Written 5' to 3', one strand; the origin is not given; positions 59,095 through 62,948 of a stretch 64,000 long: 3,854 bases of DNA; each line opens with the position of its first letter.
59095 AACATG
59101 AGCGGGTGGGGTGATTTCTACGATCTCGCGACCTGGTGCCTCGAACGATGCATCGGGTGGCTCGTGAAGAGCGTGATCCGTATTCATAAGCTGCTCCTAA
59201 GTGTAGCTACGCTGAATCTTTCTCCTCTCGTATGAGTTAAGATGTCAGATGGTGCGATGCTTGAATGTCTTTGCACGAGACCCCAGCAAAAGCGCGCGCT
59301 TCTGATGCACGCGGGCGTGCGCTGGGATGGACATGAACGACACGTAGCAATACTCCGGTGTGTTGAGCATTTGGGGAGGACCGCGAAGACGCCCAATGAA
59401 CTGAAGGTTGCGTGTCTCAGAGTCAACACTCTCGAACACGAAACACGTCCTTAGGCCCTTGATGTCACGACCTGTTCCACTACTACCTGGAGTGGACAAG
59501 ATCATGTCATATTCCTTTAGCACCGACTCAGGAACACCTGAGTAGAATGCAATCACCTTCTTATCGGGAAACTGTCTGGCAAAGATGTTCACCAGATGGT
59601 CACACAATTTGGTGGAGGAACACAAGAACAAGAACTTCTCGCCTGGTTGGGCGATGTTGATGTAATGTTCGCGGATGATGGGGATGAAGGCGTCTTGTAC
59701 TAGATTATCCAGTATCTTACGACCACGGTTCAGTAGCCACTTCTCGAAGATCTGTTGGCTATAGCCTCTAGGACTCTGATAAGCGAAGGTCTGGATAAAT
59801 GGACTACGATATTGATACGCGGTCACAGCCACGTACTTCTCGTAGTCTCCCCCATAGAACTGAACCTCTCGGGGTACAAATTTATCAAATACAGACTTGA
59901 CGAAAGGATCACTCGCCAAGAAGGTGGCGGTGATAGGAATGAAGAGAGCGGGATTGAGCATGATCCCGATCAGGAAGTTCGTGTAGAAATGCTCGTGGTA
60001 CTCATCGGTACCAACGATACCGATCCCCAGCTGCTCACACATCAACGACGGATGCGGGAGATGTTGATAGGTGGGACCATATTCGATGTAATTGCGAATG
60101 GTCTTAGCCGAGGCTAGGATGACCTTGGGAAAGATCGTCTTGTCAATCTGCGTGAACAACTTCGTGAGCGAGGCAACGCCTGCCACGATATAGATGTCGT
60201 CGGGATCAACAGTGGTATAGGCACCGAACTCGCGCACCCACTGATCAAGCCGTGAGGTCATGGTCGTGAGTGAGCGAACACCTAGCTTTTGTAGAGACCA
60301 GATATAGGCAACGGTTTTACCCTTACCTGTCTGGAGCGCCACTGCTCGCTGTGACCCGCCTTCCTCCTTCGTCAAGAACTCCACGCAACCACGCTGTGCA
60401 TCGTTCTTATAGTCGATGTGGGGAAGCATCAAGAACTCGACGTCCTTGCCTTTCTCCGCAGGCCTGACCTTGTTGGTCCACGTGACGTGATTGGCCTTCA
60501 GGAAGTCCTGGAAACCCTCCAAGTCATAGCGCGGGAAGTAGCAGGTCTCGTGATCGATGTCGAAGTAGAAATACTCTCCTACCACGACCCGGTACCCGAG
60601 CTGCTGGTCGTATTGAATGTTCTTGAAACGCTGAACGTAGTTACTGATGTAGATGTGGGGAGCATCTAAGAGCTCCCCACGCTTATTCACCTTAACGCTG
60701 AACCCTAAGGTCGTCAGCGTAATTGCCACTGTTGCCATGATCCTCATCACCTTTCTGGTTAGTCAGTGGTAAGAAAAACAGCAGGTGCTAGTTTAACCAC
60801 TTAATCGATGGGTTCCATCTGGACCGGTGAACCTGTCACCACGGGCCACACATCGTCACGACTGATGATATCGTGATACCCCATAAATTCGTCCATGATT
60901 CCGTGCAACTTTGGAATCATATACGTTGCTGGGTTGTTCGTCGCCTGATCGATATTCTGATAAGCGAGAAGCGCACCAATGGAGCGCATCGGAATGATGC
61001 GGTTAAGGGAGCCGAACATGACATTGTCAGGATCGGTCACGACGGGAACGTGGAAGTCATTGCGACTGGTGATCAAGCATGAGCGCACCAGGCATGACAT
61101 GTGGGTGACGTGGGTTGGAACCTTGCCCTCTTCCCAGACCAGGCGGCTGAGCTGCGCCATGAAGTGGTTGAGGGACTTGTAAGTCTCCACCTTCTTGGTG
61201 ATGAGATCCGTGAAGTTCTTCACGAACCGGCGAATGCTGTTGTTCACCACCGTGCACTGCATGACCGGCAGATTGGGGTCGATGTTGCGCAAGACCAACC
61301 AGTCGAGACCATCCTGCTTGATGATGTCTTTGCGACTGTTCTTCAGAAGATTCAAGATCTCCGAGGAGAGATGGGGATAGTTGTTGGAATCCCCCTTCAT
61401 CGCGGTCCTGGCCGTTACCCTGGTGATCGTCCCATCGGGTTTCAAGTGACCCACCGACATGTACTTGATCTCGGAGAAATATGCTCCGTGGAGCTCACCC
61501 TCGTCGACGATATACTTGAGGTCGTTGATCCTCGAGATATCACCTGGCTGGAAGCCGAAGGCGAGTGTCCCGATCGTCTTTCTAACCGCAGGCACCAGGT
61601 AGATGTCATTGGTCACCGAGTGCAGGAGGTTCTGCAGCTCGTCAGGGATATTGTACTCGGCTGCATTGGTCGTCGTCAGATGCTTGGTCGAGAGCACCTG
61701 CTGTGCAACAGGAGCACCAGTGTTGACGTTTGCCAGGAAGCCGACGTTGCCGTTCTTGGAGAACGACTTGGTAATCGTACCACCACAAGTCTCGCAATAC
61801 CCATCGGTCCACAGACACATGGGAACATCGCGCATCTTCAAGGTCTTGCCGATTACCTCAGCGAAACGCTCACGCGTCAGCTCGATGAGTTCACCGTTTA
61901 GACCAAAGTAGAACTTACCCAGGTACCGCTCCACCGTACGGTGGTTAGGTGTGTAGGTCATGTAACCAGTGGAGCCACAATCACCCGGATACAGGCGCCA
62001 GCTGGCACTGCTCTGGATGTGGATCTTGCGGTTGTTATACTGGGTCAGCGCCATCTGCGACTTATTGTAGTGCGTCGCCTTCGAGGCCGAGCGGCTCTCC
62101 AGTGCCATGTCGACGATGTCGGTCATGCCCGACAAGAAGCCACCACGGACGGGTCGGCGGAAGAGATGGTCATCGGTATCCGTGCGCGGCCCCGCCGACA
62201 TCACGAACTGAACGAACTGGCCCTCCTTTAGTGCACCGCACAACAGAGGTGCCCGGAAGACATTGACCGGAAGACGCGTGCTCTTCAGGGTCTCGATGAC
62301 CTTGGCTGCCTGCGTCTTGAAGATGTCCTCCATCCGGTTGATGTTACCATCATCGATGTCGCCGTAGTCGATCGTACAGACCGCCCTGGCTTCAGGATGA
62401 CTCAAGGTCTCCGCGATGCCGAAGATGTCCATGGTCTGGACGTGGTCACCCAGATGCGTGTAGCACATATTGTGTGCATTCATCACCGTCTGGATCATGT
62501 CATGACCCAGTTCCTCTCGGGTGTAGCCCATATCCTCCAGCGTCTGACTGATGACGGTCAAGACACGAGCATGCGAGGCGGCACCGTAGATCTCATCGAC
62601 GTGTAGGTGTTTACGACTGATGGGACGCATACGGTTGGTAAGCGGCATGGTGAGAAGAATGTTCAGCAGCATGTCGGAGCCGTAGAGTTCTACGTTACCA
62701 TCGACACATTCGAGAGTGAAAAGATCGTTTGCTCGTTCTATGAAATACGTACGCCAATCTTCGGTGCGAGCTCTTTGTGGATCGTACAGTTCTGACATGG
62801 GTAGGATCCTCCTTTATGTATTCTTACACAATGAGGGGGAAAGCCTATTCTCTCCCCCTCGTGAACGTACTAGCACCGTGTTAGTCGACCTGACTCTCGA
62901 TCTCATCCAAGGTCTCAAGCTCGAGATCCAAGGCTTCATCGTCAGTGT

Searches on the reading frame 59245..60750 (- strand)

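Call 21: search_protein_families(library=phrogs, proteins=[window:59245-60750:-], max_evalue=0.001)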
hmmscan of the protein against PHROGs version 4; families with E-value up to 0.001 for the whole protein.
window:59245-60750:- (501 aa): 2 families
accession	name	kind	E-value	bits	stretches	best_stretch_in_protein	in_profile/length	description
phrog_16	-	DNA, RNA and nucleotide metabolism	1e-24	87.9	1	114-459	273-587/986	DNA helicase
phrog_62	-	DNA, RNA and nucleotide metabolism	0.00032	19.2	0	353-462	992-1101/1881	DNA helicase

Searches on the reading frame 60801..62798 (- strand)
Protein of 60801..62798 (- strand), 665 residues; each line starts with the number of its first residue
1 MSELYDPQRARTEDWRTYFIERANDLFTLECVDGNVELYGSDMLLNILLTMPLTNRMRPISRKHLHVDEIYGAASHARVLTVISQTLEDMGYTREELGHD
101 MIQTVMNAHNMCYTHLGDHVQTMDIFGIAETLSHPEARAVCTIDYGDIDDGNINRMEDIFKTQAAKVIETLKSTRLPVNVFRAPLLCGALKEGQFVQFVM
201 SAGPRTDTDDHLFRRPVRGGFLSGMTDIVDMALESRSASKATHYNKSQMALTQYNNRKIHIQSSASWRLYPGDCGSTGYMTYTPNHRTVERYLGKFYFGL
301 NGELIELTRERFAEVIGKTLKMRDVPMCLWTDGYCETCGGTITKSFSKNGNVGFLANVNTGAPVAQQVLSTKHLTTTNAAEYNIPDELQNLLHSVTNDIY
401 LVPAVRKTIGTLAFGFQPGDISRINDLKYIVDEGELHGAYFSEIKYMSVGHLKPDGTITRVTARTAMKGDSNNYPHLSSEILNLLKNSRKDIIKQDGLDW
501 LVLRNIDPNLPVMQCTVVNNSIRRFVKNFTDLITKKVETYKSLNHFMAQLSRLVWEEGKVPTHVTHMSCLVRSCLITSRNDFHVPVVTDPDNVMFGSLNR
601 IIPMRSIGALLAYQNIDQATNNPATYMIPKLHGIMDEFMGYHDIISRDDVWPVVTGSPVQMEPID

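Call 21: search_protein_families(library=phrogs, proteins=[window:60801-62798:-], max_evalue=0.001)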
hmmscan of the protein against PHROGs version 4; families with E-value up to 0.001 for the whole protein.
window:60801-62798:- (665 aa): 2 families
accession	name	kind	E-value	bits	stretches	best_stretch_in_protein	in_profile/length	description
phrog_3015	-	DNA, RNA and nucleotide metabolism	7.1e-76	257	1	58-638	61-647/653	RNA polymerase beta subunit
phrog_2962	-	DNA, RNA and nucleotide metabolism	5.2e-09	36.3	1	258-387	305-431/433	RNA polymerase beta subunit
